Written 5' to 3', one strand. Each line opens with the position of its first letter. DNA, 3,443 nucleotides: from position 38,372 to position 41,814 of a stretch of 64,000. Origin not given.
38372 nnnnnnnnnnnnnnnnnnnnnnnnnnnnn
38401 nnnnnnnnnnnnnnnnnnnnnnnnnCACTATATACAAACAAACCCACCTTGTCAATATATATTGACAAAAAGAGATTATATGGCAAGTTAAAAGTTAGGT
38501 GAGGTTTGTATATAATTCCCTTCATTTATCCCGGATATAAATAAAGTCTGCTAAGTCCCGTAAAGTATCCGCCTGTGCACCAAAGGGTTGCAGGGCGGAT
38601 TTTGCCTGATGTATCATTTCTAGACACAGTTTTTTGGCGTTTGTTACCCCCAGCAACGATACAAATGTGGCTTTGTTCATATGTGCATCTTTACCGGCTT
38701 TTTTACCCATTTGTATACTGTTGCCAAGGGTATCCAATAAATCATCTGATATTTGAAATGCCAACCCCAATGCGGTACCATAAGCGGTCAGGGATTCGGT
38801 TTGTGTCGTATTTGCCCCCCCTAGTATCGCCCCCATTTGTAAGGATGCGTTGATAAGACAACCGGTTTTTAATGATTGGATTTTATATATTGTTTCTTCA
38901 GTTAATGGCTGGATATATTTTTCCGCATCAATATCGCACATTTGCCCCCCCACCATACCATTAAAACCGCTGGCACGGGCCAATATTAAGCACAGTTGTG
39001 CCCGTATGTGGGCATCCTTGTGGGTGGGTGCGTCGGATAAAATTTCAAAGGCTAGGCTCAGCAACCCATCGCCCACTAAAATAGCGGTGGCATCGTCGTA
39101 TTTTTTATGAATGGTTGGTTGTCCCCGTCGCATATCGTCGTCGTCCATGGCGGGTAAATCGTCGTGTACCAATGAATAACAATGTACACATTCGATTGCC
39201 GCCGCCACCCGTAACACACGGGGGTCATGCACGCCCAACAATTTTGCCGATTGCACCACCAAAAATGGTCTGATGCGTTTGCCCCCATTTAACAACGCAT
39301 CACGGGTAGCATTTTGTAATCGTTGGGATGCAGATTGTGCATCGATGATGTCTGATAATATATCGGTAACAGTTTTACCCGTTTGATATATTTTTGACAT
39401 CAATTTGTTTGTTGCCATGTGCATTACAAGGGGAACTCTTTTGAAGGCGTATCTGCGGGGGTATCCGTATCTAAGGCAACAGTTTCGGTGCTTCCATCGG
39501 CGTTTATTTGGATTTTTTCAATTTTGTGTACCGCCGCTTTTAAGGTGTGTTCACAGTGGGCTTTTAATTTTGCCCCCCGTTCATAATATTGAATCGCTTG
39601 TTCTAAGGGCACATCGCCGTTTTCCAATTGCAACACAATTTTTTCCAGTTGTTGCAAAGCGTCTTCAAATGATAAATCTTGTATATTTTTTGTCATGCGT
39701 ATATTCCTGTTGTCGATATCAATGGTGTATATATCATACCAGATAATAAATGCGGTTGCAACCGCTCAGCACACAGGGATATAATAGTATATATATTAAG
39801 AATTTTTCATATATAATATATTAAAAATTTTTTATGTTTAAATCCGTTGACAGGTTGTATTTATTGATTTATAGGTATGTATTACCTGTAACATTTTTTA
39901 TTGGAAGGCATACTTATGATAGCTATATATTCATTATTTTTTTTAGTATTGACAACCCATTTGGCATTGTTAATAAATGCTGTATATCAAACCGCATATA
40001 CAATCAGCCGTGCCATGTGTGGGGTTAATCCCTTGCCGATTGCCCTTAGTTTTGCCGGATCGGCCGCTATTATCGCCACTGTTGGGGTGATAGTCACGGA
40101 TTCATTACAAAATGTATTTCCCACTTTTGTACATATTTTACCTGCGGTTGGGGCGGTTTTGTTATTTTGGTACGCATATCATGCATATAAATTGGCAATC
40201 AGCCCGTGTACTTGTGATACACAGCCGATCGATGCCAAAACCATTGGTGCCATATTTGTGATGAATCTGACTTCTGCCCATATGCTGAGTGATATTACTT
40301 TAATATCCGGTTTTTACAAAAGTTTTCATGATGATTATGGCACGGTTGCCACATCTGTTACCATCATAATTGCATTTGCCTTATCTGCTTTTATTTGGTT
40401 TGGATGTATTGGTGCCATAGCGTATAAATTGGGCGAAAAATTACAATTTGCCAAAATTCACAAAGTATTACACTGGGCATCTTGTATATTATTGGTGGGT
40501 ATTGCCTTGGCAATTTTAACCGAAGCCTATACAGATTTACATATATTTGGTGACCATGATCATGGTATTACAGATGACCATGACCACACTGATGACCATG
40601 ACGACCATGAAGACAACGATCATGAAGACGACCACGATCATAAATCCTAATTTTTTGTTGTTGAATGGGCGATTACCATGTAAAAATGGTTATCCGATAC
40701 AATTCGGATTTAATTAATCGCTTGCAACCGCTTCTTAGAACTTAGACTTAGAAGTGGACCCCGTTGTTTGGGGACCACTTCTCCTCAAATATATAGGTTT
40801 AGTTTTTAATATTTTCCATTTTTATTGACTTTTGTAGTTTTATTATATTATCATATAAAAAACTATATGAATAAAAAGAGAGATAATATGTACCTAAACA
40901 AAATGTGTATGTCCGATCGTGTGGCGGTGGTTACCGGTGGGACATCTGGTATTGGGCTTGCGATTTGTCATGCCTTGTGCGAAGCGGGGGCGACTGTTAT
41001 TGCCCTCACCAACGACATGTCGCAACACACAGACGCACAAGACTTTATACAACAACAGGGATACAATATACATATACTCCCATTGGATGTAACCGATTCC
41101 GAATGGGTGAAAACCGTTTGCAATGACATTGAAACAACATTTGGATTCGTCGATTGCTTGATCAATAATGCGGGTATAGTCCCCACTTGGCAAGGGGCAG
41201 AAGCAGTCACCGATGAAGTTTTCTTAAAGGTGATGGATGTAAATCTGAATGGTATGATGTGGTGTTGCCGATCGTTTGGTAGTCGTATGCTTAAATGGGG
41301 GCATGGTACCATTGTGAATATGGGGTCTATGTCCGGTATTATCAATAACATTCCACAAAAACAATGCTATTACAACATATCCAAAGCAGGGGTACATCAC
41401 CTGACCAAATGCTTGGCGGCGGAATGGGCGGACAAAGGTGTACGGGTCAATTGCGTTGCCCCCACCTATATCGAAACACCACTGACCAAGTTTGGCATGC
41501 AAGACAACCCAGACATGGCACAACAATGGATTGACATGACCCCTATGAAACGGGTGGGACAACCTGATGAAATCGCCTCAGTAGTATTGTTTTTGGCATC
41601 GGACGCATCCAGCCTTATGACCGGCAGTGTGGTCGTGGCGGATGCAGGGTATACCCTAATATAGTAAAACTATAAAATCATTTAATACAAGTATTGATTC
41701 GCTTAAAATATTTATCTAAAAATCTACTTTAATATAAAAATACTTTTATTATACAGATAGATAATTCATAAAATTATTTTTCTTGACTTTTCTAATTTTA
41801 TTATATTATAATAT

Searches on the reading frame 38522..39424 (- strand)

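Call 54: search_protein_families(library=pfam, proteins=[window:38522-39424:-], max_evalue=0.001)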
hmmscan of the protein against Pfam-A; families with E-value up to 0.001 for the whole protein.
window:38522-39424:- (300 aa): 1 family
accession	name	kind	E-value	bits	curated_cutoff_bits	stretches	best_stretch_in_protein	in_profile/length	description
PF00348.22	polyprenyl_synt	-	2.2e-57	194.6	27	1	34-274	2-237/251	Polyprenyl synthetase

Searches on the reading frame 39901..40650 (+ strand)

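Call 54: search_protein_families(library=pfam, proteins=[window:39901-40650:+], max_evalue=0.001)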
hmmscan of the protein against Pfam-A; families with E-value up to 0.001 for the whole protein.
window:39901-40650:+ (249 aa): 1 family
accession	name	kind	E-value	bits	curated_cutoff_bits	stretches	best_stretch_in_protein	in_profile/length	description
PF01810.24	LysE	-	0.00038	20.4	25.6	1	66-207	48-191/193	LysE type translocator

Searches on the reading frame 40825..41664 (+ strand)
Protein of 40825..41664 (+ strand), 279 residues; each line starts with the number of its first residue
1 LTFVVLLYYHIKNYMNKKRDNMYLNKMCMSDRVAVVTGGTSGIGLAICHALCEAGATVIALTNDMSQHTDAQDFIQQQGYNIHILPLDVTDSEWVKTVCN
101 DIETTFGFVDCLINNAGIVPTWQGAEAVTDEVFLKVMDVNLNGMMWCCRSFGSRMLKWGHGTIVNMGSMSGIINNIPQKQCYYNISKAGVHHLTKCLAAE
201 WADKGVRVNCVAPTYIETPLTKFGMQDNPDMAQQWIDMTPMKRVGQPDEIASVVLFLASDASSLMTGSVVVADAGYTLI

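Call 54: search_protein_families(library=pfam, proteins=[window:40825-41664:+], max_evalue=0.001)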
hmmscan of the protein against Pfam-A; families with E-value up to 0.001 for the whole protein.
window:40825-41664:+ (279 aa): 5 families
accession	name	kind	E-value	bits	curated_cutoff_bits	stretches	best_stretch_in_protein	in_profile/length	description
PF13561.12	adh_short_C2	-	8.2e-64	215.8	27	1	41-277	6-236/236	Enoyl-(Acyl carrier protein) reductase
PF00106.31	adh_short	-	9.2e-50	169.3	26.6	1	32-222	1-188/195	short chain dehydrogenase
PF08659.16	KR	-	5.5e-14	52.9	22.6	1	35-180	4-148/180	KR domain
PF01370.27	Epimerase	-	3.7e-06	27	20.9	1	35-150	2-105/240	NAD dependent epimerase/dehydratase family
PF23441.1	SDR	-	1.3e-05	25.1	27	0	187-277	167-256/258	SDR-like rossmann domain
